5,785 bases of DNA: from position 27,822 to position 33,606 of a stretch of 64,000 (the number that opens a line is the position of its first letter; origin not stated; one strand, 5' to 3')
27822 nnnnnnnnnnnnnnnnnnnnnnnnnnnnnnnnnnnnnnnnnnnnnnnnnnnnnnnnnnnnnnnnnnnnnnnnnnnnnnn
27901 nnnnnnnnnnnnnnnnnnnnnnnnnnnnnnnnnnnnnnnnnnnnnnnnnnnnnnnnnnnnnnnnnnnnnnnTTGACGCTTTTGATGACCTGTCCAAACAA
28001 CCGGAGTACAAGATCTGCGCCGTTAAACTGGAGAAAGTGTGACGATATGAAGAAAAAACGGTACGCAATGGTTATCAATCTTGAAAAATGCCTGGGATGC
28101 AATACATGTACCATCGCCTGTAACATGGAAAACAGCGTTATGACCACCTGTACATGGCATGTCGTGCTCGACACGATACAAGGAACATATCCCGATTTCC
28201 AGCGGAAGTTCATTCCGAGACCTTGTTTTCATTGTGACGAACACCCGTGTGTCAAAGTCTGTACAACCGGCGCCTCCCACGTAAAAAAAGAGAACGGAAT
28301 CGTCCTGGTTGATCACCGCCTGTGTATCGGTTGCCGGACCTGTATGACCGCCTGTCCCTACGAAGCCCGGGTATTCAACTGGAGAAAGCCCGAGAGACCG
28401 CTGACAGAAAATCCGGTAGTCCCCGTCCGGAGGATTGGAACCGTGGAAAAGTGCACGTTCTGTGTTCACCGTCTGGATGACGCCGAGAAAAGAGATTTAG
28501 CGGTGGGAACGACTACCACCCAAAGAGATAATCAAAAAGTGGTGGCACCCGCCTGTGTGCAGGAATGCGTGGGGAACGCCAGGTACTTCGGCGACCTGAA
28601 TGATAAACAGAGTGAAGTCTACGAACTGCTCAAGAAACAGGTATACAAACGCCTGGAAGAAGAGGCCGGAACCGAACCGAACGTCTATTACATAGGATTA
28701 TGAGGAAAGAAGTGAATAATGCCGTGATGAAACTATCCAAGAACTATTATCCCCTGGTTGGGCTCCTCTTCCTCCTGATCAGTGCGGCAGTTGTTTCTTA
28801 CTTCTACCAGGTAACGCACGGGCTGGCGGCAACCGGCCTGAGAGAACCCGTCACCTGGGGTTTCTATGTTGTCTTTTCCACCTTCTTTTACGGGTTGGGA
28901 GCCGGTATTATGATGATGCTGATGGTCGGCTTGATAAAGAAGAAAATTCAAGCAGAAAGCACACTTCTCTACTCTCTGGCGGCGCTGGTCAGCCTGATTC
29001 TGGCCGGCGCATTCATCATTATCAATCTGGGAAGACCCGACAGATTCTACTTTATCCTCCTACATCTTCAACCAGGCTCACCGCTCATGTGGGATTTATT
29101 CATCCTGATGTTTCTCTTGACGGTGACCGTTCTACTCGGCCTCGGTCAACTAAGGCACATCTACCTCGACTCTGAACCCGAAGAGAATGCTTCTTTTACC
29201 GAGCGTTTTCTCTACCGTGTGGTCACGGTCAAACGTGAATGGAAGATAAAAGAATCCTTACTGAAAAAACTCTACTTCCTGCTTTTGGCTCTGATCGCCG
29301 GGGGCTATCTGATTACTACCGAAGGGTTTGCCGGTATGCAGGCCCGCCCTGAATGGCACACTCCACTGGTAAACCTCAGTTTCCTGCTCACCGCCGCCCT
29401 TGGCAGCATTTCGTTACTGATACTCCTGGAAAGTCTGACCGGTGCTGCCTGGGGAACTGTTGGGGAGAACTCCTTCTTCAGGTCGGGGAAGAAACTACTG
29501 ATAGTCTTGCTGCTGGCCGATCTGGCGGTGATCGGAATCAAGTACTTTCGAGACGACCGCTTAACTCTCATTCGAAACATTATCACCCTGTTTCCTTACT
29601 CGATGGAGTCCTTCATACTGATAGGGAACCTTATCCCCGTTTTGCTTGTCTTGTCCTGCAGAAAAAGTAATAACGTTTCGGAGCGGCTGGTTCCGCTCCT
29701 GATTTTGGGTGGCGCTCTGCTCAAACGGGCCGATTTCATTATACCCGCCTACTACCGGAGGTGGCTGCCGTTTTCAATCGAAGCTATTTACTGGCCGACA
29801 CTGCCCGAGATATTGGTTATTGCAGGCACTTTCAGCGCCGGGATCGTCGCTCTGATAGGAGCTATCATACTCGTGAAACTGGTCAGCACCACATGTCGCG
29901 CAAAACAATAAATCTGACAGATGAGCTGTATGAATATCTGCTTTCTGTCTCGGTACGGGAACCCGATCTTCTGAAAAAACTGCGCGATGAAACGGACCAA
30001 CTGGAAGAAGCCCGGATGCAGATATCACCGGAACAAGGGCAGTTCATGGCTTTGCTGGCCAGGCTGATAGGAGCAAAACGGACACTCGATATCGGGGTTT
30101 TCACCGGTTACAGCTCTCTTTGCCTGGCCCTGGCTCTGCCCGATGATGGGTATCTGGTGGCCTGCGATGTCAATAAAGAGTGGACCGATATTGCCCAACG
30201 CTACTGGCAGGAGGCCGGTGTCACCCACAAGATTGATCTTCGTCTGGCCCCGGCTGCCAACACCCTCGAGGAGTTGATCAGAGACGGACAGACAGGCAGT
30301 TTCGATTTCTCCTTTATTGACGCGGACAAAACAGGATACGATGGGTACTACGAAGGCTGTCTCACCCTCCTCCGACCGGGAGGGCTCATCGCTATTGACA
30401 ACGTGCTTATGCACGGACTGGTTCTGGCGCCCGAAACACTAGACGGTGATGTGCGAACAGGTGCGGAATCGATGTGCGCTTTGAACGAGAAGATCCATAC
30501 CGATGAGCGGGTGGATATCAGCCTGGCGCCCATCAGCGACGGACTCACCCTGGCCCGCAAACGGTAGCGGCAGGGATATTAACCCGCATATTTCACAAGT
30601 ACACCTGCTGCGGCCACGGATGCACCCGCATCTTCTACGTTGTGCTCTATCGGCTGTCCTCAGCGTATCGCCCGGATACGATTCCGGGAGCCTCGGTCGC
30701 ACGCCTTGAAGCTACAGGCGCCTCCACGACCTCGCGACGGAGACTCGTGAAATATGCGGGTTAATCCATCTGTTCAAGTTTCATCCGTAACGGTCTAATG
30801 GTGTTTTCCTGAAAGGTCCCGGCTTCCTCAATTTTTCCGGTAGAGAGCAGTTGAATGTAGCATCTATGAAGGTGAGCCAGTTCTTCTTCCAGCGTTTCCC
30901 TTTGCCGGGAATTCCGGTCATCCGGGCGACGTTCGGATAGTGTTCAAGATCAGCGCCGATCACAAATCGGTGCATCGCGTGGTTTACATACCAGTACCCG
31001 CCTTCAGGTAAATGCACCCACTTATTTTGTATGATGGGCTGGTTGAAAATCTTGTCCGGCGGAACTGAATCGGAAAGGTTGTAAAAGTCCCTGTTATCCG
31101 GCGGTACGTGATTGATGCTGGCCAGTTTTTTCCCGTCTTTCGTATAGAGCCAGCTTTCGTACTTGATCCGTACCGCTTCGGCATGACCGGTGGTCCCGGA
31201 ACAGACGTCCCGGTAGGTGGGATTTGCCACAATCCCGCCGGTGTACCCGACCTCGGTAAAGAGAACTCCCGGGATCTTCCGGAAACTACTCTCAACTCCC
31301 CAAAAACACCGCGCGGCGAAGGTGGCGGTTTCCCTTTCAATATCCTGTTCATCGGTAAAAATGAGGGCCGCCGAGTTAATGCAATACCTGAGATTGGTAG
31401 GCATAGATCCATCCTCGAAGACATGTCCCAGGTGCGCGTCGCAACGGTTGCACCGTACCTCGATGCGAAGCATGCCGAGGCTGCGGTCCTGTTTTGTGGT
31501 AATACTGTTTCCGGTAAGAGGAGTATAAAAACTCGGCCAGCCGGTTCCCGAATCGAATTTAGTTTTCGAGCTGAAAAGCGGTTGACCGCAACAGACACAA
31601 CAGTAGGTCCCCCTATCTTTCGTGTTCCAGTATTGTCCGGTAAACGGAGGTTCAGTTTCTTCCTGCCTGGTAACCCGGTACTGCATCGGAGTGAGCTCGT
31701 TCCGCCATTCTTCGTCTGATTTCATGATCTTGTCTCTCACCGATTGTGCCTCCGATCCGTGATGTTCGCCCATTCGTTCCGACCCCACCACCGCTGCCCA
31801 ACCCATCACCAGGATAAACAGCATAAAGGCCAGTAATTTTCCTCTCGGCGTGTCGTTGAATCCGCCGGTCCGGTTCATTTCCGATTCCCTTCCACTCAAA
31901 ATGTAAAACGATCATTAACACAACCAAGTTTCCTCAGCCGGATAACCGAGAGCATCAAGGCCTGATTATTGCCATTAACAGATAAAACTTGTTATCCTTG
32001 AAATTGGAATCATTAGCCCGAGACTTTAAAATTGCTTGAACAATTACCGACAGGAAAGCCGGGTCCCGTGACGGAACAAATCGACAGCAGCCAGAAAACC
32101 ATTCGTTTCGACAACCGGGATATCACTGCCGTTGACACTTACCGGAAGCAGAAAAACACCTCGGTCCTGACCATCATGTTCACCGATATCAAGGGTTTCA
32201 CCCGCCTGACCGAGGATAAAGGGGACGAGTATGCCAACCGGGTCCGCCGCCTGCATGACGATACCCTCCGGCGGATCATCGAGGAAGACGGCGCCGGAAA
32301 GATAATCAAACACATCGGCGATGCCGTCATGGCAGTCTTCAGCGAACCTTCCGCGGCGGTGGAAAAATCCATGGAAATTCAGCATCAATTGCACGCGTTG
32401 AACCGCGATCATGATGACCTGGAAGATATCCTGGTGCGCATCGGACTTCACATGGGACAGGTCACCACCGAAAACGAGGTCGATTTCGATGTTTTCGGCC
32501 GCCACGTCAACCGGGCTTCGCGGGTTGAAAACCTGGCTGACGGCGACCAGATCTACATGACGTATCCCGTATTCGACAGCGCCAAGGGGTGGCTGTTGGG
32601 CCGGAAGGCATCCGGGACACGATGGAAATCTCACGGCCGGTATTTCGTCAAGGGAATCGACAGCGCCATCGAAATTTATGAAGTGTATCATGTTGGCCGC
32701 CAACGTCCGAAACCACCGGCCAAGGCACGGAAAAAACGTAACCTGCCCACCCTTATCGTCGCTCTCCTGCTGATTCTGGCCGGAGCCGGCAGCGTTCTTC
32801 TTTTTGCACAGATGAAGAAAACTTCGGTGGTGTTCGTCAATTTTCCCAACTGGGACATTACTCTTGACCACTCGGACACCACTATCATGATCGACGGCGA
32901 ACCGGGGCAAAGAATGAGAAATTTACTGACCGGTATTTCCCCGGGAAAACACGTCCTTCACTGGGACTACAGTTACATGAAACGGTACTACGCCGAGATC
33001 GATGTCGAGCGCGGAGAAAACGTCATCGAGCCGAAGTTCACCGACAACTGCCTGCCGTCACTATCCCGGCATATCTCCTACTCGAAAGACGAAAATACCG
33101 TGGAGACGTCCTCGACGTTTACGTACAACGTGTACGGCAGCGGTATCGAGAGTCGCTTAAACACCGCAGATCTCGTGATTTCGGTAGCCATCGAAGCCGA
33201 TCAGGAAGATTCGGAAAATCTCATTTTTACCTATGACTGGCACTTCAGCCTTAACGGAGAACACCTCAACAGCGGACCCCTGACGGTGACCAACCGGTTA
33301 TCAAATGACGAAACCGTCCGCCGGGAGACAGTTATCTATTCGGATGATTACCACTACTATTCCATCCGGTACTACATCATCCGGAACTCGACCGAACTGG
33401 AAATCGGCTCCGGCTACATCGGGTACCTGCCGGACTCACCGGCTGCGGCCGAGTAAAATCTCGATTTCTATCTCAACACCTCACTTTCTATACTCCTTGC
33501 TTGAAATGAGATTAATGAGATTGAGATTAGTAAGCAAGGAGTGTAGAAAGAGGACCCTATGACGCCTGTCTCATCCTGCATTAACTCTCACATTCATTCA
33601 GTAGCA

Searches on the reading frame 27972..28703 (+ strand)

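Call 19: search_protein_families(library=pfam, proteins=[window:27972-28703:+], max_evalue=0.001)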
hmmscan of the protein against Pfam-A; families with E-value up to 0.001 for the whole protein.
window:27972-28703:+ (243 aa): 9 families
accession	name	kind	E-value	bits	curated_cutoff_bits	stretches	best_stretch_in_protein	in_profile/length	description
PF13247.11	Fer4_11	-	7.8e-15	55.3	26.2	1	79-139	4-65/100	4Fe-4S dicluster domain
PF12838.12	Fer4_7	-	8.5e-10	39.4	27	2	39-101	1-52/52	4Fe-4S dicluster domain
PF12797.12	Fer4_2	-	8.6e-09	35.2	24.5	2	110-130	2-22/22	4Fe-4S binding domain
PF13237.11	Fer4_10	-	1.2e-08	35.2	25.5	2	81-129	5-53/53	4Fe-4S dicluster domain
PF12837.12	Fer4_6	-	6.4e-08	32.6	25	1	110-132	1-23/24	4Fe-4S binding domain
PF00037.32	Fer4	-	1.3e-07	31.6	21.1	1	113-132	3-22/24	4Fe-4S binding domain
PF13187.11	Fer4_9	-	1e-06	29.1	27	1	85-131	2-50/52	4Fe-4S dicluster domain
PF14697.11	Fer4_21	-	5.1e-05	23.8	35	1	84-130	7-53/59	4Fe-4S dicluster domain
PF25160.1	LdpA_Fe-S-bd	-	0.00061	20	27.6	0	90-131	6-41/49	LdpA Fe-S cluster-binding domain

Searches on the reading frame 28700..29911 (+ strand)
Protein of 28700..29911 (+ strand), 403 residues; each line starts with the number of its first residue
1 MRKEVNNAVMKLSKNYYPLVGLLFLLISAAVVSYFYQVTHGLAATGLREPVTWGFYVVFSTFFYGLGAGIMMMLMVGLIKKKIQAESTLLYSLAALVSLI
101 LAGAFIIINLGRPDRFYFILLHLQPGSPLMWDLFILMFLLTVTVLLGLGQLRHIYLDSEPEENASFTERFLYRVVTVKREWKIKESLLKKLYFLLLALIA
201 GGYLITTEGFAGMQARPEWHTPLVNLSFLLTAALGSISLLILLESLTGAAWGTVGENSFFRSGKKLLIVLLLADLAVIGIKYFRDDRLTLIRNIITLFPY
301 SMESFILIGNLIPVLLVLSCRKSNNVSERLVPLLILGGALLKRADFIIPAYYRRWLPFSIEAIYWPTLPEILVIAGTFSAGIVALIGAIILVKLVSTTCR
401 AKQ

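Call 19: search_protein_families(library=pfam, proteins=[window:28700-29911:+], max_evalue=0.001)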
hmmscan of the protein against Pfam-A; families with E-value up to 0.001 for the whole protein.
window:28700-29911:+ (403 aa): 1 family
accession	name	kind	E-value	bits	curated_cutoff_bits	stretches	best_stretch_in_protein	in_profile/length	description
PF03916.19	NrfD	-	1.7e-18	67.8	25.8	1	46-325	4-281/313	Polysulphide reductase, NrfD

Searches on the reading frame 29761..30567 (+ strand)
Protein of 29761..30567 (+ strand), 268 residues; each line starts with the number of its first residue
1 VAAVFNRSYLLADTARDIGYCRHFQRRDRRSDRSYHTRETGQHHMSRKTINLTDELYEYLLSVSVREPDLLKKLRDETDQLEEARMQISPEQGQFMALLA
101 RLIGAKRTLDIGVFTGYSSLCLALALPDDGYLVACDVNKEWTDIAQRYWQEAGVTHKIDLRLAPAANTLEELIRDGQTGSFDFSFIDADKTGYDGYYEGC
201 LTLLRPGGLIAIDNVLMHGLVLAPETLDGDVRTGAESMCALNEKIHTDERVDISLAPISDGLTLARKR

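Call 19: search_protein_families(library=pfam, proteins=[window:29761-30567:+], max_evalue=0.001)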
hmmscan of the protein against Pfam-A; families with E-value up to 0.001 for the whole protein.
window:29761-30567:+ (268 aa): 3 families
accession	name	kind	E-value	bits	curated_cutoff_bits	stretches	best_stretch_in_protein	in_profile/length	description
PF01596.23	Methyltransf_3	-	1.3e-71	240.6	22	1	63-267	3-203/204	O-methyltransferase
PF13578.12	Methyltransf_24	-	4.2e-14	53.7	26.3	1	110-215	2-105/105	Methyltransferase domain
PF13649.12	Methyltransf_25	-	0.00094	20.3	27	0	109-208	2-97/97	Methyltransferase domain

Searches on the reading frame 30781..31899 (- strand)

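Call 19: search_protein_families(library=pfam, proteins=[window:30781-31899:-], max_evalue=0.001)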
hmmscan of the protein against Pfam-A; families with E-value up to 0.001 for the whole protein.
window:30781-31899:- (372 aa): 2 families
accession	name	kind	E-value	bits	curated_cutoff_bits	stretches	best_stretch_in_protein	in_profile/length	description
PF01641.26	SelR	-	1.9e-52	176.5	24.9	1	69-182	1-115/116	SelR domain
PF01625.27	PMSR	-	2.1e-22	80.4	23.7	1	191-249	1-59/153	Peptide methionine sulfoxide reductase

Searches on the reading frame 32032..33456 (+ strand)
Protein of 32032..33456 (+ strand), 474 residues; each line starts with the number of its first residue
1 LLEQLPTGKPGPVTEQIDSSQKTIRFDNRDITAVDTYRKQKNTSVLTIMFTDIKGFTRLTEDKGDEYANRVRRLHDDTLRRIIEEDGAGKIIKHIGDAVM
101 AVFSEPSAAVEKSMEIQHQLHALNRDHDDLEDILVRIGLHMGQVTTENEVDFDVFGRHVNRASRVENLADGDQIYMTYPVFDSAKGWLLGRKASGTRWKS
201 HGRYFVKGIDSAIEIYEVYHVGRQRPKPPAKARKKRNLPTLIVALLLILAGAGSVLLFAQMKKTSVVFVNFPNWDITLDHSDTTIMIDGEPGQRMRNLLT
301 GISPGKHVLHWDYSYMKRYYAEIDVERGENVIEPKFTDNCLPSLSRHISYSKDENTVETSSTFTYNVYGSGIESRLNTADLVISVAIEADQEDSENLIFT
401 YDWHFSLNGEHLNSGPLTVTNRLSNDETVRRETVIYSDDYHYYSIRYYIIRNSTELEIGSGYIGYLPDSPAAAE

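Call 19: search_protein_families(library=pfam, proteins=[window:32032-33456:+], max_evalue=0.001)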
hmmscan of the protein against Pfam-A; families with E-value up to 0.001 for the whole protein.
window:32032-33456:+ (474 aa): 1 family
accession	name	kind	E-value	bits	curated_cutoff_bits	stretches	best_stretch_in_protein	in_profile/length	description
PF00211.25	Guanylate_cyc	-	1.3e-21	77.4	21.9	1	41-215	4-178/183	Adenylate and Guanylate cyclase catalytic domain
